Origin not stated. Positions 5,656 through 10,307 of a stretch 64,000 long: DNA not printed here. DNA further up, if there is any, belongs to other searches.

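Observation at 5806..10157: Sigma-54 EBP -> sigma-54 promoter -> RpoS/RpoD-like sigma factor: a candidate two-sigma cascade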

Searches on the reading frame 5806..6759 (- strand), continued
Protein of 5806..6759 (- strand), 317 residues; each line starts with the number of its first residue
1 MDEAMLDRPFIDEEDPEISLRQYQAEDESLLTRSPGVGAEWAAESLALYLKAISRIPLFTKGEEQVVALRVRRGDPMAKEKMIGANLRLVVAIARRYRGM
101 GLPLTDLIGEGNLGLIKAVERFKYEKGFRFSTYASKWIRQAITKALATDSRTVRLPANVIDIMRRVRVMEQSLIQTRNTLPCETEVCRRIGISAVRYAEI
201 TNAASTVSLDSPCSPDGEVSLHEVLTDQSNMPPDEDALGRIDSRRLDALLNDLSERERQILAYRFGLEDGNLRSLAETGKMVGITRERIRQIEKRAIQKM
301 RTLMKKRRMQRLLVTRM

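Call 68: list_cluster_members(proteins=[P0258, P0259, P0260, P0263, P0288, P0254, P0255, P0257, P0267, P0276])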
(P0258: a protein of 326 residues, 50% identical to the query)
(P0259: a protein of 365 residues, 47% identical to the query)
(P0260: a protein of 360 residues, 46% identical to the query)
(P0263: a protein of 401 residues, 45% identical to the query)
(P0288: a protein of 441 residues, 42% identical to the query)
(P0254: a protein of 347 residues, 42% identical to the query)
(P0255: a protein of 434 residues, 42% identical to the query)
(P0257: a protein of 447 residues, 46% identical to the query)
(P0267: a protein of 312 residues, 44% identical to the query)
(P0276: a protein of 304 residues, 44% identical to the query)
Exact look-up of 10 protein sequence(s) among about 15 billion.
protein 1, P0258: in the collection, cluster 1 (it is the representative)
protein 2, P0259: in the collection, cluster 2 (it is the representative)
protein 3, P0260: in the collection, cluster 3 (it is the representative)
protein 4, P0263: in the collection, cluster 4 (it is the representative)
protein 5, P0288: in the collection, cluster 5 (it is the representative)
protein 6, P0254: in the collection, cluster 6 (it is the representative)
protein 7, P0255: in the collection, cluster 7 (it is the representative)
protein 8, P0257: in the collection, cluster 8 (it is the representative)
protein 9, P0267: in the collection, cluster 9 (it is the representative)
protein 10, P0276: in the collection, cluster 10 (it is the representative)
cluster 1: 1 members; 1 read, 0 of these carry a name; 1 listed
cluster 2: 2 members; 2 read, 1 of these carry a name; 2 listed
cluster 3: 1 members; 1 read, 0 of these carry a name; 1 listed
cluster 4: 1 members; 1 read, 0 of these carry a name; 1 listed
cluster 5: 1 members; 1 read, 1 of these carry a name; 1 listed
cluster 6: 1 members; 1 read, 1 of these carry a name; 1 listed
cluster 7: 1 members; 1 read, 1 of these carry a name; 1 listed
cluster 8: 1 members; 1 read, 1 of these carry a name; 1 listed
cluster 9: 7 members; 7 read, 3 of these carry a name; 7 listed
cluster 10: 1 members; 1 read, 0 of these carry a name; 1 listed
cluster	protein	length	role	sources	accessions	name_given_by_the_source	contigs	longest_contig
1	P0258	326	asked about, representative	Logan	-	-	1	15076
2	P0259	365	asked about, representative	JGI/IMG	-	RNA polymerase primary sigma factor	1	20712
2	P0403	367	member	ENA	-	-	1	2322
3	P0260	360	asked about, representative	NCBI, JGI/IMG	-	-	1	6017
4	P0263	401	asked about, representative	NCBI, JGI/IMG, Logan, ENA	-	-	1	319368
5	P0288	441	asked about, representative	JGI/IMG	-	RNA polymerase primary sigma factor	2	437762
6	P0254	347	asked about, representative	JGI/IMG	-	RNA polymerase primary sigma factor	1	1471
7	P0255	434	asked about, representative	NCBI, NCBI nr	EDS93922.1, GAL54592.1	RNA polymerase sigma factor RpoS [Escherichia albertii TW07627]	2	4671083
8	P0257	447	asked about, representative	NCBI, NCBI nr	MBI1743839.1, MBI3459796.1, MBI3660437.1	sigma-70 family RNA polymerase sigma factor [Candidatus Acetothermia bacterium]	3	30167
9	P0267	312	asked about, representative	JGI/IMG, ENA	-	-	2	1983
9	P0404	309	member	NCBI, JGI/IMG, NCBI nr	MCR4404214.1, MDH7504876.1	MAG: sigma-70 family RNA polymerase sigma factor [Candidatus Acetothermia bacterium] | RNA polymerase primary sigma factor | sigma-70 family RNA polymerase sigma factor [Candidatus Acetothermia bacterium]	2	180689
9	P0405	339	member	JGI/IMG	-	RNA polymerase primary sigma factor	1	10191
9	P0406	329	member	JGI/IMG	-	RNA polymerase primary sigma factor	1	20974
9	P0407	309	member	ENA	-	-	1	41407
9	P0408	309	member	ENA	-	-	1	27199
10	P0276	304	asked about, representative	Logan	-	-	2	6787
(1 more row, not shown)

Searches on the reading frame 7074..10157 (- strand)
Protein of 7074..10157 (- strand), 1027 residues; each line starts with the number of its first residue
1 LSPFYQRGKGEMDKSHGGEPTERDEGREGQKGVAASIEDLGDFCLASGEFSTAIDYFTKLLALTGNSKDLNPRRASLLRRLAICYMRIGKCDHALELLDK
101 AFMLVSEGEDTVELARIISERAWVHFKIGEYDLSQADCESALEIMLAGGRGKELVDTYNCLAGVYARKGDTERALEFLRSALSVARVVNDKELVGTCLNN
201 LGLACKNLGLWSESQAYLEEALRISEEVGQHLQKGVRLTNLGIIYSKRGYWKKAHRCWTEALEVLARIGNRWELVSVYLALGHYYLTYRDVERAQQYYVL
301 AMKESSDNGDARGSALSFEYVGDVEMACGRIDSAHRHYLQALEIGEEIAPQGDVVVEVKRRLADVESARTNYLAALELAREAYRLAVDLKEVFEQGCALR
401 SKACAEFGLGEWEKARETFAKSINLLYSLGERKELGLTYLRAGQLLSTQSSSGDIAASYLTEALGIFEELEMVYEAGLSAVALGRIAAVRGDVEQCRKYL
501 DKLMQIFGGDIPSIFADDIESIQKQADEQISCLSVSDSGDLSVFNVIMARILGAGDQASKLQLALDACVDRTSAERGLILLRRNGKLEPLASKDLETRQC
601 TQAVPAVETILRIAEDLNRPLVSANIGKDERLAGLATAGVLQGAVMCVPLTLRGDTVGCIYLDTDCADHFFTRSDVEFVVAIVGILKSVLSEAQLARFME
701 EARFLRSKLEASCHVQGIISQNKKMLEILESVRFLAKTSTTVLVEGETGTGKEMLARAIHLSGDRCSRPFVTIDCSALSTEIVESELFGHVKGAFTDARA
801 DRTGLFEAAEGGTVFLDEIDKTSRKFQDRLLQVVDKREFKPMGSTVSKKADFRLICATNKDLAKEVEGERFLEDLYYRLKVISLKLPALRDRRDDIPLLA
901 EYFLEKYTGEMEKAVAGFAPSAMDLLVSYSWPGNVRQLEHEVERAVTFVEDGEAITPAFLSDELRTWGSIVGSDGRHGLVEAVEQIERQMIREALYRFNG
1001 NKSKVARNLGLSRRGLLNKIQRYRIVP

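Call 3: search_protein_families(library=pfam, proteins=[window:7074-10157:-])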
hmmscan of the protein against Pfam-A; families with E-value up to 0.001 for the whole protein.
window:7074-10157:- (1027 aa): 24 families
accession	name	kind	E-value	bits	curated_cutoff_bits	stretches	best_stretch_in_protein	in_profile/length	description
PF00158.32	Sigma54_activat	-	6.8e-61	205.3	20.2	1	718-884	1-167/168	Sigma-54 interaction domain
PF13424.12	TPR_12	-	5.2e-40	135.9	30.1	6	156-227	4-77/77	Tetratricopeptide repeat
PF07719.23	TPR_2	-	2.3e-29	99.5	27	0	238-263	4-29/34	Tetratricopeptide repeat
PF25601.1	AAA_lid_14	-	7.9e-24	83.7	27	1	890-966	1-76/87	AAA+ ATPase lid domain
PF14532.12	Sigma54_activ_2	-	4e-19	69.7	25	1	722-889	4-138/138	Sigma-54 interaction domain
PF13374.12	TPR_10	-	3.2e-17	62.4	27.5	1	196-228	3-35/42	Tetratricopeptide repeat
PF00515.34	TPR_1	-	6.4e-17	61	27.8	0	197-225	3-31/34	Tetratricopeptide repeat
PF13176.12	TPR_7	-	4.3e-16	58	27.9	0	39-67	4-32/36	Tetratricopeptide repeat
PF13428.12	TPR_14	-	2.2e-14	53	23.5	0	157-183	3-29/44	Tetratricopeptide repeat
PF17874.7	TPR_MalT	-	9.4e-14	51.9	45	1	212-387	18-192/336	MalT-like TPR region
PF02954.25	HTH_8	-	3.5e-13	49.5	22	1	983-1023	2-42/42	Bacterial regulatory protein, Fis family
PF13181.12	TPR_8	-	1e-11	44.4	25.7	0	198-226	4-32/34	Tetratricopeptide repeat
PF07728.20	AAA_5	-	1.3e-11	45.1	22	1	742-866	2-126/139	AAA domain (dynein-related subfamily)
PF07724.20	AAA_2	-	1e-09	39.1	27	1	740-867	4-132/166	AAA domain (Cdc48 subfamily)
PF00004.35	AAA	-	3.1e-08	34.6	21.2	1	742-860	1-110/131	ATPase family associated with various cellular activities (AAA)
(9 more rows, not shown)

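Call 4: search_protein_families(library=ncbifam, proteins=[window:7074-10157:-])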
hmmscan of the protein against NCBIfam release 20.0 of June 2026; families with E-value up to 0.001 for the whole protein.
window:7074-10157:- (1027 aa): 41 families (the best 25 are shown)
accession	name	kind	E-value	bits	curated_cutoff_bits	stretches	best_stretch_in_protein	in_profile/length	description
NF008469.0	PRK11361.1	equivalog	1.2e-94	317.6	714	1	694-1027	121-458/461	acetoacetate metabolism transcriptional regulator AtoC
TIGR01817.1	nifA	equivalog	1.1e-92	311.5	528.85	1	561-955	24-434/534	nif-specific transcriptional activator NifA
NF003451.0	PRK05022.1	equivalog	3.4e-88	296.6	476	1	645-1022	115-507/512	nitric oxide reductase transcriptional regulator NorR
NF038308.1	RNA_repair_RtcR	equivalog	1.6e-86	291.3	650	1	704-1014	167-502/530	RNA repair transcriptional activator RtcR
NF007689.0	PRK10365.1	equivalog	3e-86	290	760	1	712-1022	135-441/441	sigma-54-dependent response regulator transcription factor ZraR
NF041552.1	TF_PrdR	equivalog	1.2e-82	278.1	795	1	695-1023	244-576/577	sigma-54 dependent transcriptional regulator PrdR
TIGR02915.1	PEP_resp_reg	equivalog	1.9e-82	277.5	502.6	1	694-1025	118-444/445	PEP-CTERM-box response regulator transcription factor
TIGR01818.1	ntrC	equivalog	5e-78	262.9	558.6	1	714-964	132-381/463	nitrogen regulation protein NR(I)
NF011695.0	PRK15115.1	equivalog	3.6e-77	260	763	1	699-1022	118-435/445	two-component system response regulator GlrR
TIGR02974.1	phageshock_pspF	equivalog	1.8e-74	251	443.55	1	719-950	2-234/336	phage shock protein operon transcriptional activator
TIGR02329.1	propionate_PrpR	equivalog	1.5e-73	248.3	499.2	1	705-1020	201-524/526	propionate catabolism operon regulatory protein PrpR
NF050807.1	TransRegFlbDCaul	equivalog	1.6e-71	241.5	750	1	716-1024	118-439/454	sigma-54-dependent transcriptional regulator FlbD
NF008085.0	PRK10820.1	equivalog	1.7e-71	241.4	576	1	713-1025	201-512/520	transcriptional regulator TyrR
NF041946.1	LuxO_transreg_Vib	equivalog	2.6e-71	240.8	800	1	710-966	127-382/463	quorum-sensing sigma-54 dependent transcriptional regulator LuxO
NF011953.0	PRK15424.1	equivalog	2.9e-71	240.7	703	1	690-1022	193-533/538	propionate catabolism operon regulatory protein PrpR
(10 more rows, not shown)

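Call 70: search_solved_structures(query=window:7074-10124:-, max_evalue=0.00001)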
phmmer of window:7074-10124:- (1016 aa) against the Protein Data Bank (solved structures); distinct sequences matched with E-value up to 0.00001: 67 (the best 60 are shown).
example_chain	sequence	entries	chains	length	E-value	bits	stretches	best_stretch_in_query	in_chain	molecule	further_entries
1ojl_A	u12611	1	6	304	1.3e-79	271.8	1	708-1011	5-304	TRANSCRIPTIONAL REGULATORY PROTEIN ZRAR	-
9qq6_C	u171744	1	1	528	1.6e-67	231.8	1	613-1011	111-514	Nif-specific regulatory protein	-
4l4u_A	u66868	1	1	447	3e-64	221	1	700-1014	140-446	Transcriptional regulator (NtrC family)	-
6iy8_A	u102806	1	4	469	2.3e-61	211.4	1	724-946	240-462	Positive regulator CapR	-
4ly6_A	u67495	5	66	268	1.9e-60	208.4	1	704-942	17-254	Transcriptional regulator (NtrC family)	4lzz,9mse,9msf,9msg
1ny6_A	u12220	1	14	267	1.9e-60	208.4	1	705-942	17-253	transcriptional regulator (NtrC family)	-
1ny5_A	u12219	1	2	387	5e-60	207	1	700-942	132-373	transcriptional regulator (NtrC family)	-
3m0e_A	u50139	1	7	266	1.2e-59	205.7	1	705-942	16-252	Transcriptional regulator (NtrC family)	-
26jl_A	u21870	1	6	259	2.2e-58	201.5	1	708-937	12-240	Flagellar regulatory protein A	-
3dzd_A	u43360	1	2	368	1.4e-54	188.9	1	707-946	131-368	Transcriptional regulator (NtrC family)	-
4qhs_A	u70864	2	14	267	2e-54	188.4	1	710-943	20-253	Flagellar regulatory protein C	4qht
5ep0_A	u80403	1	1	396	2.7e-54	188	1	694-942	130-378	Putative repressor protein luxO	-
6lua_A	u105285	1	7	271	1.4e-53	185.6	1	710-943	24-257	Flagellar regulatory protein C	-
5ep1_A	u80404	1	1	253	3e-53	184.5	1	706-942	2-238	Putative repressor protein luxO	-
5ep2_A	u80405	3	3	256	3.1e-53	184.5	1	706-942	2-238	Putative repressor protein luxO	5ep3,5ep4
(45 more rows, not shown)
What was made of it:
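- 7074..10124 (-): Gene for the sigma-54 enhancer-binding protein. Layout: TPR array (about residues 30-520), GAF (about 560-690), AAA+ sigma-54 interaction domain with a GAFTDA loop, AAA lid, and a Fis-type HTH. The ORF extends to a TTG at 10157, but ATG 10124 (1016 aa) is the likely start. The C-terminal two-thirds aligns to solved ZraR, NifA and NtrC1, and the TPR region to LGN and kinesin-light-chain TPRs (call 70).
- Closest known: NifA-type GAF-AAA+-HTH activators with TGT-N10-ACA upstream sites and IHF-assisted looping. Same: The closest solved chain that includes part of the GAF region is NifA, 9qq6_C, aligning to residues 613-1011 (call 70).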
